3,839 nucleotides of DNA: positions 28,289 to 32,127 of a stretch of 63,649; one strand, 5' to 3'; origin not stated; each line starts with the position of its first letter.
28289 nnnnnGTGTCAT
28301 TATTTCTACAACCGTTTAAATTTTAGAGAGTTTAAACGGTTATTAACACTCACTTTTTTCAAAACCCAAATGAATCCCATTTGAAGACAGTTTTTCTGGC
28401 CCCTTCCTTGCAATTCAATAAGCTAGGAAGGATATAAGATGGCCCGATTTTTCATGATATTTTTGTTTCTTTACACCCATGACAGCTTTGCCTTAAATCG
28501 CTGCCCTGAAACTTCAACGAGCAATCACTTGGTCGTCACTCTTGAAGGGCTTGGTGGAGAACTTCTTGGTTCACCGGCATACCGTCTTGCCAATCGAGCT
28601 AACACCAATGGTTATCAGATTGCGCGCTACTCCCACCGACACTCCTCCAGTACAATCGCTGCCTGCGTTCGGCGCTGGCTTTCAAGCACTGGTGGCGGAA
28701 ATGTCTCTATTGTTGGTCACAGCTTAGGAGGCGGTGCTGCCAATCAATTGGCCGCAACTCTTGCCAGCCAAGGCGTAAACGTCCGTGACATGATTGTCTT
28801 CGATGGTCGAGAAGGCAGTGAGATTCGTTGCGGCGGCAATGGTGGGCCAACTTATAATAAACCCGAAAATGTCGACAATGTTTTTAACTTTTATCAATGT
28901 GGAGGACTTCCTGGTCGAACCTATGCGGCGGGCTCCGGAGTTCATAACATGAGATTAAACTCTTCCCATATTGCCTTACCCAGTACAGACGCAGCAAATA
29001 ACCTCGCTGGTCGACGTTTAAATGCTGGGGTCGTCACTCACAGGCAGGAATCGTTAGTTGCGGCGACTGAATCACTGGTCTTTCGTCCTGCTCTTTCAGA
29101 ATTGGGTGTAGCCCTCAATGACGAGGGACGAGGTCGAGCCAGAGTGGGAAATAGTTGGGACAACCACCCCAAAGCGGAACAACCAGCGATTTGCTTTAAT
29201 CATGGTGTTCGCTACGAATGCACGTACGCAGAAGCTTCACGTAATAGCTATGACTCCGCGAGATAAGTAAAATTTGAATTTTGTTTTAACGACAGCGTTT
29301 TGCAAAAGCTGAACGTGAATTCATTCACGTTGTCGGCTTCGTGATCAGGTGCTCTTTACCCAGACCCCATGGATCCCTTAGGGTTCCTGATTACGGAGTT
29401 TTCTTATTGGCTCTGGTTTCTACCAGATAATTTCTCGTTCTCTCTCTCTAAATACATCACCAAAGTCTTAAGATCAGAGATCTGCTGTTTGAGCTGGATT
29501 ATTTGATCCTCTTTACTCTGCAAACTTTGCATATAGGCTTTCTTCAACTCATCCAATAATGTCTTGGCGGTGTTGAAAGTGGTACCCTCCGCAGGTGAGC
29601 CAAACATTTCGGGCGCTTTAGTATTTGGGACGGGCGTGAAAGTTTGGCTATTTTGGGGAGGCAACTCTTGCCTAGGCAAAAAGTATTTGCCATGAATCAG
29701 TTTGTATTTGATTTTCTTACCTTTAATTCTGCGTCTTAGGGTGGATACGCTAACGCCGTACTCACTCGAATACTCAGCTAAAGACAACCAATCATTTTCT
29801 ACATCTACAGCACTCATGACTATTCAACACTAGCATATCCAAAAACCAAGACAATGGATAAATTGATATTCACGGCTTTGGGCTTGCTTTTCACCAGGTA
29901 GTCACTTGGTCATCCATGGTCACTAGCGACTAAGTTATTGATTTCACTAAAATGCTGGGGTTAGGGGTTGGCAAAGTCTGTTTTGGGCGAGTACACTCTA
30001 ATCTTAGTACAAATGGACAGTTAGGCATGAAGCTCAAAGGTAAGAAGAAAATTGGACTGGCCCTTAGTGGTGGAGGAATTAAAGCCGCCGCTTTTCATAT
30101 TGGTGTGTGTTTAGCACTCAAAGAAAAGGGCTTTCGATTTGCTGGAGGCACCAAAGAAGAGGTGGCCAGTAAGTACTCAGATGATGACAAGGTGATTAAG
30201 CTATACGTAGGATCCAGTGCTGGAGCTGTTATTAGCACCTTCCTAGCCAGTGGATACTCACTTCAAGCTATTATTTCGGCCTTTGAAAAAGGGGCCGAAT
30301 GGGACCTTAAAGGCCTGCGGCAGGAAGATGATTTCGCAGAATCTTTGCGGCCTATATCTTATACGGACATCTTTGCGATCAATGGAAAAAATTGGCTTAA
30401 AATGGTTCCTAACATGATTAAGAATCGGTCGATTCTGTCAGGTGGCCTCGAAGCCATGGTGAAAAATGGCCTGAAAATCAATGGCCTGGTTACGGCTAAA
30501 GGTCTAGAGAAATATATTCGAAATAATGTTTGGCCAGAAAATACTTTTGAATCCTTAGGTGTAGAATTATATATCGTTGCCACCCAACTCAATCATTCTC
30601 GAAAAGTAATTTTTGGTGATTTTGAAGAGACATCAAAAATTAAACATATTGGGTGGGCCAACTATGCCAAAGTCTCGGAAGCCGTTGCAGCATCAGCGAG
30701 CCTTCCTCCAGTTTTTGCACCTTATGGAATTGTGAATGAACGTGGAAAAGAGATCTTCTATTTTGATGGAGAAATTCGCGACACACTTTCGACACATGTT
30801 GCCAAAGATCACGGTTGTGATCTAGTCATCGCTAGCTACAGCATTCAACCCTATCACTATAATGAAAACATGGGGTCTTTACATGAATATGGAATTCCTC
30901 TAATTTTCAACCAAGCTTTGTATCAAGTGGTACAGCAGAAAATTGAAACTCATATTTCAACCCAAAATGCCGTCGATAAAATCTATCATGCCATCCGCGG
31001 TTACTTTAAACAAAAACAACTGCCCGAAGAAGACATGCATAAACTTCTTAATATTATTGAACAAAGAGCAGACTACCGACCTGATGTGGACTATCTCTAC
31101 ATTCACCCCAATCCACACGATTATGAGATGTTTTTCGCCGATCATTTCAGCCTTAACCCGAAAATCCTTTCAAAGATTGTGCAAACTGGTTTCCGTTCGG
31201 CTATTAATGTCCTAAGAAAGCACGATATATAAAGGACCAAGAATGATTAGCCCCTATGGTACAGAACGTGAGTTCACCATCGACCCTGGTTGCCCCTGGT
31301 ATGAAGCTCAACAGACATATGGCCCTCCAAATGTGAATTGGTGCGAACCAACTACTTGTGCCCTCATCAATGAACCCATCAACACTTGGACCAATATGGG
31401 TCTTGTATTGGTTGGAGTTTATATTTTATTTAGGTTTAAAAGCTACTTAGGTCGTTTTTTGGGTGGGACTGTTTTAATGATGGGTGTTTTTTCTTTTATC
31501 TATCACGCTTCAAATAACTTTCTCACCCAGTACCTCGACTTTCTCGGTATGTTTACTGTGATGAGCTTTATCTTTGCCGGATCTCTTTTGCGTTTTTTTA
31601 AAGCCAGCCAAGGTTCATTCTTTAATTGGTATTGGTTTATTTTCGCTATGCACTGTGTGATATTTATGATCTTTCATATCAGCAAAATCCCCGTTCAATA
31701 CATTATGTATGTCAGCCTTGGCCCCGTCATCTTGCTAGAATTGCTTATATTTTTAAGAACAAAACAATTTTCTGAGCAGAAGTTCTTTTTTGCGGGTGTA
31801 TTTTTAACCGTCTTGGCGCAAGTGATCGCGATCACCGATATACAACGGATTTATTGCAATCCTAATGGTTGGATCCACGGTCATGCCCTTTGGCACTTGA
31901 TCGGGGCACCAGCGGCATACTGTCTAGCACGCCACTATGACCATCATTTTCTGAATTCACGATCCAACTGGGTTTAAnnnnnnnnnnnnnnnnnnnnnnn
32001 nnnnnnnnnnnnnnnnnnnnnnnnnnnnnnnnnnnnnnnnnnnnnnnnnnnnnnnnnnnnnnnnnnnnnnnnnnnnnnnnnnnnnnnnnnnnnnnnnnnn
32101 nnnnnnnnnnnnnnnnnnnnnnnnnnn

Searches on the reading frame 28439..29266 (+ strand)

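Call 41: search_protein_families(library=pfam, proteins=[window:28439-29266:+], max_evalue=0.001)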
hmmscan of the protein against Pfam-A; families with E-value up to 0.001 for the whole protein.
window:28439-29266:+ (275 aa): 2 families
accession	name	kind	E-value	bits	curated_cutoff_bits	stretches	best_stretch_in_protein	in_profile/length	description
PF01764.32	Lipase_3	-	6.9e-05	23.2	22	1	68-115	44-91/140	Lipase (class 3)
PF00975.26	Thioesterase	-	0.00044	21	26.4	1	87-124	66-103/226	Thioesterase domain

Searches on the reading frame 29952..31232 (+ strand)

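Call 41: search_protein_families(library=pfam, proteins=[window:29952-31232:+], max_evalue=0.001)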
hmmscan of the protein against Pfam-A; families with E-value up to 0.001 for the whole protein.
window:29952-31232:+ (426 aa): 1 family
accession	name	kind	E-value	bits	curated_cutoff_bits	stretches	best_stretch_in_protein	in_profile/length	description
PF01734.28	Patatin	-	1.1e-19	71.8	27.7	1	36-284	1-190/191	Patatin-like phospholipase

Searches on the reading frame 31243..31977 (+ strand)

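Call 41: search_protein_families(library=pfam, proteins=[window:31243-31977:+], max_evalue=0.001)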
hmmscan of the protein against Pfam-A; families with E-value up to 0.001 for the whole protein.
window:31243-31977:+ (244 aa): 2 families
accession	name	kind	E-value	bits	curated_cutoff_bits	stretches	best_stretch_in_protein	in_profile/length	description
PF05875.18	Ceramidase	-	2e-15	57.4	32.5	1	30-230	6-228/259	Ceramidase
PF04080.19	Per1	-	9.6e-07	29.2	25.3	1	79-230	95-251/257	Per1-like family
